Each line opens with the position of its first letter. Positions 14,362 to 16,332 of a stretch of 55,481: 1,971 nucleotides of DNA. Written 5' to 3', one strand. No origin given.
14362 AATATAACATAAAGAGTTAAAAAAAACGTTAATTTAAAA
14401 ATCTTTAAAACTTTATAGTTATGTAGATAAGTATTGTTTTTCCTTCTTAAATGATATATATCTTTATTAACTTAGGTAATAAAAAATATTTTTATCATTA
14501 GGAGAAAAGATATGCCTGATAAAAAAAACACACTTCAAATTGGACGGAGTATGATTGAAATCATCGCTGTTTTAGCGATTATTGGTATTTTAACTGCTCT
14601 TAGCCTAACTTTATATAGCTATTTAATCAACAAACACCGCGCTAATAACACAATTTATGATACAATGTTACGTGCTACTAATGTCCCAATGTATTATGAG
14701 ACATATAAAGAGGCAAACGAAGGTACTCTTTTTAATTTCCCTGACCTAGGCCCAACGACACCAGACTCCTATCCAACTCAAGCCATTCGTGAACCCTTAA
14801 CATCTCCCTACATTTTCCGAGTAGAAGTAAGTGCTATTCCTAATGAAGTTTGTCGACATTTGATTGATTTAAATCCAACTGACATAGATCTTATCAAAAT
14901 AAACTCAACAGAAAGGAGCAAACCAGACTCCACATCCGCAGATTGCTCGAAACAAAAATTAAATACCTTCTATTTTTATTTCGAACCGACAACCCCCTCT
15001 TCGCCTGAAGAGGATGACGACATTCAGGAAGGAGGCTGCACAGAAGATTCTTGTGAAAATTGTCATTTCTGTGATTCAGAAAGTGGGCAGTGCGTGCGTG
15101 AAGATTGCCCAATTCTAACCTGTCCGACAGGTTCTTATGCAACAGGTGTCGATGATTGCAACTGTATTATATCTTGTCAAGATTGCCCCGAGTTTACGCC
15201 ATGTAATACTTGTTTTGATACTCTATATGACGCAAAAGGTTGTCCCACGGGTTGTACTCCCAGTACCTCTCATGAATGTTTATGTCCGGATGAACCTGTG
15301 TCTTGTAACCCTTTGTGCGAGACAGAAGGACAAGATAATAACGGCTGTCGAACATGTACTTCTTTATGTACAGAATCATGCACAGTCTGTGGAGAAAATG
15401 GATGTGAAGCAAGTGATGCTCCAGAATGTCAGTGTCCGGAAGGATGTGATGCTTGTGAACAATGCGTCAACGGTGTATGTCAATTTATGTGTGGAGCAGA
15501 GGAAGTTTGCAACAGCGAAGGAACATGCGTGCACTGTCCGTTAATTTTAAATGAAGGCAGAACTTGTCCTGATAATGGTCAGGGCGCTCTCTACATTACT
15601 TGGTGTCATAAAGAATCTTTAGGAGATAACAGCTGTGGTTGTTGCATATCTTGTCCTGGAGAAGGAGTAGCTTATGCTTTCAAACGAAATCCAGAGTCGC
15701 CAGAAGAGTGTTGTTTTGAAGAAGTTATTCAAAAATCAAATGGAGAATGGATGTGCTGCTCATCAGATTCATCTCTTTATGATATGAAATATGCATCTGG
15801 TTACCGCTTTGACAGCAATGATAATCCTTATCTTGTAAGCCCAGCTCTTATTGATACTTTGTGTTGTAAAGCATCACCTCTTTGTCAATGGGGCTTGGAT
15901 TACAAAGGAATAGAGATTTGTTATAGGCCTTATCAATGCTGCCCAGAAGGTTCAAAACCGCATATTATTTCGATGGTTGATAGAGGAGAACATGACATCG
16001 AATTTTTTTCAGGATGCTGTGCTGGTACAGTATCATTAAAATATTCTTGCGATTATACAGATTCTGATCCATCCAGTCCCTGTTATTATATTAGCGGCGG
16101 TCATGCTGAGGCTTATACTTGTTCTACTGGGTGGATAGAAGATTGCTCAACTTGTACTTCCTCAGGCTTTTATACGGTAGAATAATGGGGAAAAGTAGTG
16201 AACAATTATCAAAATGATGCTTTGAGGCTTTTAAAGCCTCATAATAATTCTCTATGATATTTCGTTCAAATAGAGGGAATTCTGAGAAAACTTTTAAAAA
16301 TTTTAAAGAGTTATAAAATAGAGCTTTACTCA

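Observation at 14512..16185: Pilin-like N-terminus fused to a roughly 380-aa domain holding about 60 cysteines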

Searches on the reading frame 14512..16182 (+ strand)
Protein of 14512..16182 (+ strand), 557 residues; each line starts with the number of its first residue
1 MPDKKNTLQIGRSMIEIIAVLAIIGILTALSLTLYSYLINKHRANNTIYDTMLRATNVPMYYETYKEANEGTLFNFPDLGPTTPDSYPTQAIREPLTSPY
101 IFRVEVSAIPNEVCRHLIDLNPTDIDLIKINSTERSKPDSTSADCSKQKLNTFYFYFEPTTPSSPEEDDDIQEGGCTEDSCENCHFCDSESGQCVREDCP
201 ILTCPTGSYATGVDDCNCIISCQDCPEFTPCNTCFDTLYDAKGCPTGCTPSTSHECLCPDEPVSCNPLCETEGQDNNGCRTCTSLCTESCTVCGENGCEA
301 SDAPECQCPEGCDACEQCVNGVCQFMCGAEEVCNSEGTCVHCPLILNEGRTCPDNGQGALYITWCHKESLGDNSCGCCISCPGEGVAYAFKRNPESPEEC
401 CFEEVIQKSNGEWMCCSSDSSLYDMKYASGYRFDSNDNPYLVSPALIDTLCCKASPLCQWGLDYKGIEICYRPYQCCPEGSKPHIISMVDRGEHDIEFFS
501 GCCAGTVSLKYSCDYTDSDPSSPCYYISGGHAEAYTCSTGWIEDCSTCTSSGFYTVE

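Call 5: search_protein_families(library=pfam, proteins=[window:14512-16182:+], max_evalue=1)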
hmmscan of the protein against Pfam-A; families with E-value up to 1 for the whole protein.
window:14512-16182:+ (557 aa): 0 families

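Call 6: search_protein_families(library=ncbifam, proteins=[window:14512-16182:+], max_evalue=1)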
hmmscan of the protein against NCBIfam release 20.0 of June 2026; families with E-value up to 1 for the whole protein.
window:14512-16182:+ (557 aa): 3 families
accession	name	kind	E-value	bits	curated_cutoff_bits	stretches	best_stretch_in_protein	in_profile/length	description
NF007862.0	PRK10574.1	equivalog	0.028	14.5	138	1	9-42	4-37/145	prepilin peptidase-dependent pilin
TIGR01710.1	typeII_sec_gspG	equivalog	0.23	11.5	88.85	1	12-54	3-43/134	type II secretion system major pseudopilin GspG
TIGR02532.1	IV_pilin_GFxxxE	domain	0.39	10.7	16.3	1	13-30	5-22/24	prepilin-type N-terminal cleavage/methylation domain-containing protein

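Call 8: find_homologous_proteins(query=window:14512-16182:+, max_evalue=0.01)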
Query window:14512-16182:+ (557 aa): 110 proteins with E <= 0.01 among 2368 candidates.
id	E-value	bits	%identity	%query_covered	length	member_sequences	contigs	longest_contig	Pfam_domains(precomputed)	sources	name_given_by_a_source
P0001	0.0e+0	1323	100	100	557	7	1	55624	-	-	-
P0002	2.5e-83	299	38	96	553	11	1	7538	-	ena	-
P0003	2.5e-40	157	41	42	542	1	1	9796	-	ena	-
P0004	5.2e-36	143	33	75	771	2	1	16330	-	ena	-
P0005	5.9e-32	129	33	76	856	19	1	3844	-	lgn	-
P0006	1.8e-28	118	42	28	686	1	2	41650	-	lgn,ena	-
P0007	1.8e-26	111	35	45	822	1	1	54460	-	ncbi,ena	-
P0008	3.7e-25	107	31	75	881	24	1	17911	-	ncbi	-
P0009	1.4e-23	102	33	55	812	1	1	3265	-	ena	-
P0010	2.8e-23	101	35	55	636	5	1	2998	-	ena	-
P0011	4.5e-23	100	45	22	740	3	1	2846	PF23106.2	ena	-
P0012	4.5e-23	100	45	21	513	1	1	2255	PF23106.2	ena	-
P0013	1.5e-22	98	31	45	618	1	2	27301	-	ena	-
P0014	2.4e-22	97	34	59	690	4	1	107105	-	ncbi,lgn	-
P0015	6.2e-22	96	42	32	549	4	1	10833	-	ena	-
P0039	3.9e-19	87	36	41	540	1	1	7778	PF07963.18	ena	-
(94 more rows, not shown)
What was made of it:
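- Checked: The same architecture recurs in 110 database proteins (call 8) and in 142 distinct complete proteins once the loci are included.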

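Call 35: predict_structure(alignment_id=A3)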
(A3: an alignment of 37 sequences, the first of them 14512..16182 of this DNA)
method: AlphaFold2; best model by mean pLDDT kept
length: 557 residues; sequences in the alignment: 37
mean_pLDDT: 64.0   pTM: 0.35
mean pLDDT of the five models: 64.0, 63.9, 62.4, 62.1, 60.9
residues with pLDDT >= 90: 44; 70-90: 207; 50-70: 146; < 50: 160
segments of 3 or more residues with pLDDT < 50: 1-4, 137-141, 161-173, 254-312, 315-323, 426-429, 443-447, 472-475, 487-498, 511-520, 522-532, 543-557
pLDDT, mean of each block of 10 residues (from residue 1): 49 78 93 87 82 69 65 70 71 77 85 83 81 59 68 77 39 60 84 86 92 90 94 88 90 50 37 35 32 36 39 46 54 64 76 62 57 68 78 82 80 78 54 64 53 56 52 52 50 44 56 45 42 52 36 26
secondary structure, 60 per line:
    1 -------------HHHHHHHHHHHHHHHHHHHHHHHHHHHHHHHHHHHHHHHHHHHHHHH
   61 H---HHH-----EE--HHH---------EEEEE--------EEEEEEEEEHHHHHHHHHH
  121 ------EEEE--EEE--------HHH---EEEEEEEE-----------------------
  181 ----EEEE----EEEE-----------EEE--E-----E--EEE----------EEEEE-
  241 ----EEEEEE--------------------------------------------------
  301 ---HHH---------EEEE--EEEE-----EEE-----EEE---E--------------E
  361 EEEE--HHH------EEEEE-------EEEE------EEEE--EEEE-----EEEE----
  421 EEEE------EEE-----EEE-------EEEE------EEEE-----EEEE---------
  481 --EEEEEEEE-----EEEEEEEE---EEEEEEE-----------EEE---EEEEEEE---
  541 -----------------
elements in order: H14-61 E89-93 E102-110 H111-120 E127-130 E133-135 E150-157 E185-188 E193-196 E208-210 E222-224 E235-239 E245-250 E316-319 E322-325 E331-333 E339-341 E360-364 E376-380 E388-391 E398-401 E404-407 E413-416 E421-424 E431-433 E439-441 E449-452 E459-462 E468-471 E483-490 E496-503 E507-513 E525-527 E531-537
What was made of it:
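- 14545..14694 (+): Mature N-terminus R+1...E+5 and the alpha1 helix (aa 12-61). AF2 predicts a helix over aa 14-61 with pLDDT 78-93 (call 35).
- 14695..14982 (+): Pilin globular head (aa 62-157) with the invariant Cys114-Cys145 pair and NPTDID motif. The model has beta strands at aa 89-157 (call 35).
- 14983..15036 (+): Acidic, Pro-rich linker (aa 158-175, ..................). pLDDT is below 50 for aa 161-173 (call 35).
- On Type IV pilin (class III signal peptide, IPR012902/PF07963): The AF2 model has a helix at aa 14-61 and strands at aa 89-157 with pLDDT 70-93 (call 35).
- The linker is exposed and protease-accessible (call 35).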

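Call 37: search_protein_families(library=pfam, alignment_id=A3, max_evalue=0.01)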
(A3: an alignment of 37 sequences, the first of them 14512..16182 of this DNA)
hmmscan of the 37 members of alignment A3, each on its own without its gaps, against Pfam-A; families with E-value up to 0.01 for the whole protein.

A. member 1, window:14512-16182:+ (557 aa): 0 families

B. families by the number of members that match (of 37 scanned): 6 families
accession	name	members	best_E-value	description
PF07963.17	N_methyl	12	2.6e-05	Prokaryotic N-terminal methylation motif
PF07974.19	EGF_2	2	1.8e-06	EGF-like domain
PF23106.1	EGF_Teneurin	2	4.9e-06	Teneurin-like EGF domain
PF25024.1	EGF_TEN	1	1.3e-07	Teneurin EGF domain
PF18720.7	EGF_Tenascin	1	0.00073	Tenascin EGF domain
PF23416.1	DUF7107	1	0.0083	Domain of unknown function (DUF7107)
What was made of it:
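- On Type IV pilin (class III signal peptide, IPR012902/PF07963): 12 of 37 family members match N_methyl at E<0.01, best 2.6e-5 (call 37).
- Closest known: Eukaryotic Cys-rich surface repeats. Same: A few paralogues hit EGF_2, EGF_Teneurin or EGF_TEN (calls 8, 37).
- PF07963 N_methyl is detected in 12 of 37 members (best 2.6e-5; call 37).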

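Call 38: fold_search(model_id=the predicted structure, library=pdb)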
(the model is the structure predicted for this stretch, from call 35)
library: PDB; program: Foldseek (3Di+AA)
matches with E <= 10: 225; with E <= 0.001: 0
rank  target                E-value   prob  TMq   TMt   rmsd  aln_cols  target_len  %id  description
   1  9iuf_A                1.0e-02  1.00  0.21  0.51   7.6       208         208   13  Cryo-EM structure of the type IVb pilus from enterotoxigenic Escherichia coli (released 2025-05-28)
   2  8uhf_E                2.5e-02  0.99  0.15  0.39  10.8       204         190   16  Cryo-EM of Vibrio cholerae toxin co-regulated pilus - asymmetric reconstruction (released 2023-12-06)
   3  3s0t_A                1.0e-01  0.87  0.14  0.35   9.6       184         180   12  Crystal structure of the CofA Type IV pilin subunit from enterotoxigenic E. coli (released 2012-04-11)
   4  8uhf_F                1.3e-01  0.96  0.16  0.42  10.4       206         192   12  Cryo-EM of Vibrio cholerae toxin co-regulated pilus - asymmetric reconstruction (released 2023-12-06)
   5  8uhf_H                1.4e-01  0.85  0.15  0.37  11.8       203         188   15  Cryo-EM of Vibrio cholerae toxin co-regulated pilus - asymmetric reconstruction (released 2023-12-06)
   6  8uhf_A                2.5e-01  0.47  0.12  0.29  12.4       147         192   18  Cryo-EM of Vibrio cholerae toxin co-regulated pilus - asymmetric reconstruction (released 2023-12-06)
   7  8uhf_I                2.6e-01  0.89  0.14  0.38  11.0       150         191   15  Cryo-EM of Vibrio cholerae toxin co-regulated pilus - asymmetric reconstruction (released 2023-12-06)
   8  8uhf_B                2.6e-01  0.63  0.14  0.33  11.2       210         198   14  Cryo-EM of Vibrio cholerae toxin co-regulated pilus - asymmetric reconstruction (released 2023-12-06)
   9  3s0t_B                3.7e-01  0.60  0.14  0.34   9.5       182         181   12  Crystal structure of the CofA Type IV pilin subunit from enterotoxigenic E. coli (released 2012-04-11)
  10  8uhf_D                4.4e-01  0.87  0.17  0.43   4.1       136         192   16  Cryo-EM of Vibrio cholerae toxin co-regulated pilus - asymmetric reconstruction (released 2023-12-06)
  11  3vor                  4.6e-01  0.51  0.13  0.33   9.4       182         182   13  Crystal Structure Analysis of the CofA (released 2012-09-26)
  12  2wql_A                5.2e-01  0.10  0.07  0.19  12.7       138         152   14  CRYSTAL STRUCTURE OF THE MAJOR CARROT ALLERGEN DAU C 1 (released 2009-09-01)
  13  3hrv_B                8.5e-01  0.47  0.15  0.39   6.4       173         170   11  Crystal structure of TcpA, a Type IV pilin from Vibrio cholerae El Tor biotype (released 2010-06-16)
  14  6m1b                  9.0e-01  0.06  0.05  0.20  14.9       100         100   12  A new V27M variant of beta 2 microglobulin induced amyloidosis in a patient with long-term hemodialysis (released 2021-01-06)
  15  2uwi_A                9.5e-01  0.51  0.09  0.31   6.5        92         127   15  Structure of CrmE, a poxvirus TNF receptor (released 2007-07-10)
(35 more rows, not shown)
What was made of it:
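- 14695..14982 (+): The top 11 Foldseek hits are type IVb pilins: 9iuf_A CofA (prob 1.00, TMt 0.51), 8uhf TcpA and 3s0t (call 38).
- On Type IV pilin (class III signal peptide, IPR012902/PF07963): Foldseek's top 11 hits are type IVb pilins (prob up to 1.0, TMt 0.51, E 0.01; call 38).
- Closest known: Type IVb minor pilins CofB. Same: The target's pilin module is structurally closest to CofA/TcpA-class pilins (call 38).
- The top 11 Foldseek hits are the type IVb pilins CofA and TcpA (calls 35, 38).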

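Call 59: find_encoding_contigs(protein=P0002, flank=10000, max_places=3)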
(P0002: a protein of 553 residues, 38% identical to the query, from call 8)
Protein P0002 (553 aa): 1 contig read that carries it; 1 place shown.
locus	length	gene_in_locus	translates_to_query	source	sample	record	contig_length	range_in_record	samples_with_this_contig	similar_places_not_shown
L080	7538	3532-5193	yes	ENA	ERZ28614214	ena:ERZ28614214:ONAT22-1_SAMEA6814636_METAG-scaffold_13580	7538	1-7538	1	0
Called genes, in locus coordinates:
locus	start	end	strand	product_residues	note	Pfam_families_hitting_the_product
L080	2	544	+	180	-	?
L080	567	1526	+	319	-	PF01380:SIS, PF00571:CBS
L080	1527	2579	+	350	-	PF06835:LptC (faint)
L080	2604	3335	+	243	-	PF00005:ABC_tran, PF13304:AAA_21 (faint), PF12399:BCA_ABC_TP_C (weak)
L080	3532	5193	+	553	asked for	-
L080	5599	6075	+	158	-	PF03449:GreA_GreB_N, PF01272:GreA_GreB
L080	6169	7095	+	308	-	PF00890:FAD_binding_2 (faint), PF01266:DAO (faint), PF03486:HI0933_like (faint), PF07992:Pyr_redox_2, PF13738:Pyr_redox_3, PF00070:Pyr_redox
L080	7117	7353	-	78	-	PF13413:HTH_25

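Call 90: list_cluster_members(proteins=[P0001, P0002])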
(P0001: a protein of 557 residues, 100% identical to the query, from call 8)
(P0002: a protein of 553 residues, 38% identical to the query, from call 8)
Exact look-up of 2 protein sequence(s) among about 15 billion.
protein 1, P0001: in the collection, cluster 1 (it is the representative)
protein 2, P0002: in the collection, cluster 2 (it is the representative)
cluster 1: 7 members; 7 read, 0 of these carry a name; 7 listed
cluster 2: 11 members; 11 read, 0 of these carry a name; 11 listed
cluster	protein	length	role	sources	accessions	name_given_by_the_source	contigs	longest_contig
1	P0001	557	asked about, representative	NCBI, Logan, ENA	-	-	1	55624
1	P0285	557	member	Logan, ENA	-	-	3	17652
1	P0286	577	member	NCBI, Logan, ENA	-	-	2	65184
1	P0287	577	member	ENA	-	-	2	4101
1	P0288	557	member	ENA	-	-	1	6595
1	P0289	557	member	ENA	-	-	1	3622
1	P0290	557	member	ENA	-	-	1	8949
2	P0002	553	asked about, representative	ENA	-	-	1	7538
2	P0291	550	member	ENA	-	-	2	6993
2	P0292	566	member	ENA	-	-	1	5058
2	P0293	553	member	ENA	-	-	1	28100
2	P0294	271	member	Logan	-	-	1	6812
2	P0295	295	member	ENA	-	-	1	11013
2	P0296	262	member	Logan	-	-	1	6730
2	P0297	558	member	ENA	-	-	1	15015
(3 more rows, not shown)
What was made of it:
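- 14512..16185 (+): Complete gene for the 557-aa modular pilin (stop codon 16183-16185). Seven sequences at >=90% identity occur on about 11 contigs from independent assemblies (call 90).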

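Call 91: find_encoding_contigs(protein=P0285, flank=8000, max_places=3)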
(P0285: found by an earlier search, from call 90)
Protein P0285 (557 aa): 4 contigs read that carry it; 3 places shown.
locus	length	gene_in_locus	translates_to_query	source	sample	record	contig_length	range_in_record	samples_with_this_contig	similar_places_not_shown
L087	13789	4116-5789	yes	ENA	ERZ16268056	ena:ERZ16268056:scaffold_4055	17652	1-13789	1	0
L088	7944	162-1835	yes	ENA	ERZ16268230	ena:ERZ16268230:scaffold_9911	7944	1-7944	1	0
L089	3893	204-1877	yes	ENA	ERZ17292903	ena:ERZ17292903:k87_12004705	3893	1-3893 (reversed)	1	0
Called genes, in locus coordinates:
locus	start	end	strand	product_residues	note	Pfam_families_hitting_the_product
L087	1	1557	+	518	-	?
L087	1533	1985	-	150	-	PF00075:RNase_H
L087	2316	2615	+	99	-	PF01381:HTH_3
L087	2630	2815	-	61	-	PF13597:NRDD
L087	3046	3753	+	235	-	-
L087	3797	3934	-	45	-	PF00359:PTS_EIIA_2 (weak)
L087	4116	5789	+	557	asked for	-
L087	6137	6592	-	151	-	PF00359:PTS_EIIA_2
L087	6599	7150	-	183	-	PF02482:Ribosomal_S30AE, PF16321:Ribosom_S30AE_C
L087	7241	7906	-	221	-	PF27087:LRR_TMOD-LMOD (weak)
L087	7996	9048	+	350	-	PF04055:Radical_SAM, PF06969:HemN_C (faint)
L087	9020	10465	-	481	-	PF04348:LppC, PF13458:Peripla_BP_6, PF01094:ANF_receptor (faint)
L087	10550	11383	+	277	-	PF00590:TP_methylase, PF23016:RsmI_C (weak)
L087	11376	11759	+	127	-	PF08378:NERD (weak), PF02021:UPF0102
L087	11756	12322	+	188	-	PF04972:BON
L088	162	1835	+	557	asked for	-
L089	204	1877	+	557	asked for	-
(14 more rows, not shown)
